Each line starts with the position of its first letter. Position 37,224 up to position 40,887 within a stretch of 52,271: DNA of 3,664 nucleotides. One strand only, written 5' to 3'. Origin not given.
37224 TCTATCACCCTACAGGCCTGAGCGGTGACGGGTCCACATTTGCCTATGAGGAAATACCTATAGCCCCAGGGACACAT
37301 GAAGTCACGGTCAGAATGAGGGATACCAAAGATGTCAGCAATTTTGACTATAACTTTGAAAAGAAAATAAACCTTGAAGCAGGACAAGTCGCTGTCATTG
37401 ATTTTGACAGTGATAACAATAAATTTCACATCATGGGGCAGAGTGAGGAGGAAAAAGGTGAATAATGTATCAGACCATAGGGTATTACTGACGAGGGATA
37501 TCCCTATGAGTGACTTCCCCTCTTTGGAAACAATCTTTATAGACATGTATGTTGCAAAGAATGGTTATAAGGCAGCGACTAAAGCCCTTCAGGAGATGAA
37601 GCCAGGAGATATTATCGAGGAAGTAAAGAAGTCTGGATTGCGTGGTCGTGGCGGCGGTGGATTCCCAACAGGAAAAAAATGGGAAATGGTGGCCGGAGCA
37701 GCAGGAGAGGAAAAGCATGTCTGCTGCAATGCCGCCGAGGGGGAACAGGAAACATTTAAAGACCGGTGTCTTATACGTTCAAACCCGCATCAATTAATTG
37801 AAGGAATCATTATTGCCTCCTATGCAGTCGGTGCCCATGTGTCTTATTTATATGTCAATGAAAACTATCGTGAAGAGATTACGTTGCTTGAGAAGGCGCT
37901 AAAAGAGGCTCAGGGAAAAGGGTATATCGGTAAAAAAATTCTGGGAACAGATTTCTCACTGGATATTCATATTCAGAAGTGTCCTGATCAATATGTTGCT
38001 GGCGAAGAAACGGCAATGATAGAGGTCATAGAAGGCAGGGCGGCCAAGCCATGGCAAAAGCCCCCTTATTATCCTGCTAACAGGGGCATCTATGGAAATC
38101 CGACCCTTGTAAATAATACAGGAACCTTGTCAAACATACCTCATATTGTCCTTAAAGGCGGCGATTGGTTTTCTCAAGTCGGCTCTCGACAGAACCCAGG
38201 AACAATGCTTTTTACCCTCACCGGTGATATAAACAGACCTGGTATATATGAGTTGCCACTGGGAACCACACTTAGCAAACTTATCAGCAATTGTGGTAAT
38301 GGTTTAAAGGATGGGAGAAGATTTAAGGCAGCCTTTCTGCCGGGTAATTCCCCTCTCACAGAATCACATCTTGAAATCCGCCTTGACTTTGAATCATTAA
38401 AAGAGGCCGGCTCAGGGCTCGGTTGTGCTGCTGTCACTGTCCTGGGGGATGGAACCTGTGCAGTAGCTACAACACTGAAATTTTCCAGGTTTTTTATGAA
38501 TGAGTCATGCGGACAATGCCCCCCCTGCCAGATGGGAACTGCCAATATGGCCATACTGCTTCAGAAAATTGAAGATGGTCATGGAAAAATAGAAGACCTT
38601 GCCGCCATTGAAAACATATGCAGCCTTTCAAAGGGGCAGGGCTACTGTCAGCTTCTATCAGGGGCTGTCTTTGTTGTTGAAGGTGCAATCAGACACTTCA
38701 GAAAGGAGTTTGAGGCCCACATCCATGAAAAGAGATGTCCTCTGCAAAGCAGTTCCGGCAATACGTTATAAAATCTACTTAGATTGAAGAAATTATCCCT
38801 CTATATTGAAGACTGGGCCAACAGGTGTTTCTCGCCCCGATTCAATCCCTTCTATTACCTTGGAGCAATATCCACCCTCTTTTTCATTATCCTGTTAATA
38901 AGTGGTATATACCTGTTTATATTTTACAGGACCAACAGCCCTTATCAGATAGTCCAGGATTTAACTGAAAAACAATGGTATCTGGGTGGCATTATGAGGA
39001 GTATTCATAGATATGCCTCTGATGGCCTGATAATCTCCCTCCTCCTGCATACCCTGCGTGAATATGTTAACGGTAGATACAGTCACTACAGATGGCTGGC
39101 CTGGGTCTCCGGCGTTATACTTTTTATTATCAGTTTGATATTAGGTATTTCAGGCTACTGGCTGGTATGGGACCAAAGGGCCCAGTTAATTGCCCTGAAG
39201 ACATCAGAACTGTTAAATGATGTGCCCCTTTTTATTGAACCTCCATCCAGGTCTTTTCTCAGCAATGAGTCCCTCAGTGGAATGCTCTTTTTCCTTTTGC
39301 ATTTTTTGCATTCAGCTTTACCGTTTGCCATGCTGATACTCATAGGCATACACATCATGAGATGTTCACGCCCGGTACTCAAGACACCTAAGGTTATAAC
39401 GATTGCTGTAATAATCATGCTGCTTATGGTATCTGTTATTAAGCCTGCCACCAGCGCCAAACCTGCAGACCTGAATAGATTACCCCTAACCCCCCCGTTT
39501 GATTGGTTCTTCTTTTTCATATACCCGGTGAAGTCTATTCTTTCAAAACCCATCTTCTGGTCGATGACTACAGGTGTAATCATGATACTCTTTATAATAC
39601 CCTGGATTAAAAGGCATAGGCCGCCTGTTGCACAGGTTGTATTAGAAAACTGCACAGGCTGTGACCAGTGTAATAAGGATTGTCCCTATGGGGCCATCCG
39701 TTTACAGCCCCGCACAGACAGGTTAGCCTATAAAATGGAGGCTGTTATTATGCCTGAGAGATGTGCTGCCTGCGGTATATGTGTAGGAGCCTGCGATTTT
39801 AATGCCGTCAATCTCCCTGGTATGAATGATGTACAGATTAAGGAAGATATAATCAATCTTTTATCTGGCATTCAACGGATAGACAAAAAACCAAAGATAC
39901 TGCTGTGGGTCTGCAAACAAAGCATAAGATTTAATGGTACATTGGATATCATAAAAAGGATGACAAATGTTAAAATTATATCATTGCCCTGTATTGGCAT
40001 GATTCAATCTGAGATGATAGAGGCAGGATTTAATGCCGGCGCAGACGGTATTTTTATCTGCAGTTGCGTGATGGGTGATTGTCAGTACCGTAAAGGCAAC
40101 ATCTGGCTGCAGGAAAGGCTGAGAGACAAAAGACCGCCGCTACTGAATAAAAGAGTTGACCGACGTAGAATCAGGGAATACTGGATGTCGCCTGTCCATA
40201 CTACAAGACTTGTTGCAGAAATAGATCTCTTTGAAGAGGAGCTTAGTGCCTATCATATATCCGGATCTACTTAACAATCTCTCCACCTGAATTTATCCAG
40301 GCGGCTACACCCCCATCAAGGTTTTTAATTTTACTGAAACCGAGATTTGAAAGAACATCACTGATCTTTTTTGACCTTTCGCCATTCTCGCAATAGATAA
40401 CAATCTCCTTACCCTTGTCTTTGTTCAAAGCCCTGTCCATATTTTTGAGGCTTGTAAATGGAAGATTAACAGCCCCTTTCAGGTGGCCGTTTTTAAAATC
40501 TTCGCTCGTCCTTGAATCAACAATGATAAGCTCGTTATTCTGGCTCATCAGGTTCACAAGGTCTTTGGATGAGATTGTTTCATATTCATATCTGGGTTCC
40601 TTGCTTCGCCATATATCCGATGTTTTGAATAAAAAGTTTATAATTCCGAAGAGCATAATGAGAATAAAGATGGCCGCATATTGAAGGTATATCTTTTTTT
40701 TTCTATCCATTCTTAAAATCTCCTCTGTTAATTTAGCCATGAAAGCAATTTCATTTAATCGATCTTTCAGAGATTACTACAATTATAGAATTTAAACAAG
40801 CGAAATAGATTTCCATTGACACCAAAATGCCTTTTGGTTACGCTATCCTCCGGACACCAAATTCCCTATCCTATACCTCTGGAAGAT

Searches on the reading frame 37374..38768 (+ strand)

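Call 73: search_protein_families(library=pfam, proteins=[window:37374-38768:+], max_evalue=0.0001)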
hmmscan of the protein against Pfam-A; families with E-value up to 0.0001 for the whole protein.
window:37374-38768:+ (465 aa): 3 families
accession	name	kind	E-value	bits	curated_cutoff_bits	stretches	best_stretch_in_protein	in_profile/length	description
PF01512.22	Complex1_51K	-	5.1e-43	147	31.2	1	84-257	1-150/150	Nuo51 FMN-binding domain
PF10589.14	NADH_4Fe-4S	-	1.4e-24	86.2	23.5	1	367-449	3-85/85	NADH-ubiquinone oxidoreductase-F iron-sulfur binding region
PF10531.15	SLBB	-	4.4e-09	36.5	27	1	280-315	2-37/55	SLBB domain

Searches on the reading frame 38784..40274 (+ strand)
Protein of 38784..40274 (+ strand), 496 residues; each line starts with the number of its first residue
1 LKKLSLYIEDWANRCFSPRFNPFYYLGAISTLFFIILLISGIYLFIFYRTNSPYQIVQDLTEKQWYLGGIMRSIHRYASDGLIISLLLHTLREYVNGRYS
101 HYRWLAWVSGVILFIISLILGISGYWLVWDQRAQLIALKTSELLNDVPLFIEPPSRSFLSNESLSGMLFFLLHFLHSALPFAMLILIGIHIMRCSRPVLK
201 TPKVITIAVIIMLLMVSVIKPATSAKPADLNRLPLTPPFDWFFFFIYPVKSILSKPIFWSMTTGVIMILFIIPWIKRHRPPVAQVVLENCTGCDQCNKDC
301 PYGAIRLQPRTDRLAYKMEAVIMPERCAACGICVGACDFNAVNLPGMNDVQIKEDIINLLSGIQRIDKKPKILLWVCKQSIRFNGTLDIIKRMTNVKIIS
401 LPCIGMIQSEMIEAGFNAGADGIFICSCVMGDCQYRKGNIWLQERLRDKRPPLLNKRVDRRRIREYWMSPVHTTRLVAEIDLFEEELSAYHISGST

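Call 27: search_protein_families(library=pfam, proteins=[window:38784-40274:+], max_evalue=0.01)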
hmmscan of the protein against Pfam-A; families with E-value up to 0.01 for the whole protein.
window:38784-40274:+ (496 aa): 15 families
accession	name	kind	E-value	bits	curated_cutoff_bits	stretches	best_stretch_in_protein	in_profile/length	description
PF00033.24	Cytochrome_B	-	6e-19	69.1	27.2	1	16-192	6-183/189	Cytochrome b/b6/petB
PF02662.21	FlpD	-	5.9e-18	65.5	22.3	1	391-488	23-120/123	Methyl-viologen-reducing hydrogenase, delta subunit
PF13631.11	Cytochrom_B_N_2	-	6e-13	49.5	27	1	82-193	3-115/169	Cytochrome b(N-terminal)/b6/petB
PF00037.32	Fer4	-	2.1e-08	34.1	21.1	2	284-306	2-24/24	4Fe-4S binding domain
PF12838.12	Fer4_7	-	2.7e-08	34.6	27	1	289-341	1-52/52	4Fe-4S dicluster domain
PF13187.11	Fer4_9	-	7.1e-07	29.6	27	1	289-340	1-50/52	4Fe-4S dicluster domain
PF12837.12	Fer4_6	-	9.8e-07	28.9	25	1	283-305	2-24/24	4Fe-4S binding domain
PF14697.11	Fer4_21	-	3.2e-06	27.6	35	1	282-306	33-58/59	4Fe-4S dicluster domain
PF13484.11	Fer4_16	-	1.9e-05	25.8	30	0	289-311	1-24/66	4Fe-4S double cluster binding domain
PF13237.11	Fer4_10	-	0.00013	22.2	25.5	1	287-337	6-52/53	4Fe-4S dicluster domain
PF25160.1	LdpA_Fe-S-bd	-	0.00034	20.8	27.6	0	283-308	21-46/49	LdpA Fe-S cluster-binding domain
PF12797.12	Fer4_2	-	0.00044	20.5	24.5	0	321-337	4-20/22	4Fe-4S binding domain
PF14358.11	DUF4405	-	0.00098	20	26.7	1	29-90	5-62/66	Domain of unknown function (DUF4405)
PF12800.12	Fer4_4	-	0.0014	19.3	24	0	288-303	2-17/17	4Fe-4S binding domain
PF01292.26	Ni_hydr_CYTB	-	0.0029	17.9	30.1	1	31-192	14-160/179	Prokaryotic cytochrome b561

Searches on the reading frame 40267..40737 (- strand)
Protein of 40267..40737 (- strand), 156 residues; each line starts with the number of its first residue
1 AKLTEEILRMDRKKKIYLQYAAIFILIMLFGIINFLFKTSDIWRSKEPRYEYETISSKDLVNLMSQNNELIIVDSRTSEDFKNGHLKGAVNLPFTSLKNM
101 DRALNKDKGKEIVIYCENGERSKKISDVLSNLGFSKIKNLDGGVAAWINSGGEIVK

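Call 73: search_protein_families(library=pfam, proteins=[window:40267-40737:-], max_evalue=0.0001)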
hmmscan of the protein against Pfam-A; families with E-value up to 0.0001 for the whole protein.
window:40267-40737:- (156 aa): 1 family
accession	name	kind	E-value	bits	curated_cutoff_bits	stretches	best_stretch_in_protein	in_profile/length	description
PF00581.25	Rhodanese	-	5.9e-21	75.3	22.2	1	58-149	3-101/102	Rhodanese-like domain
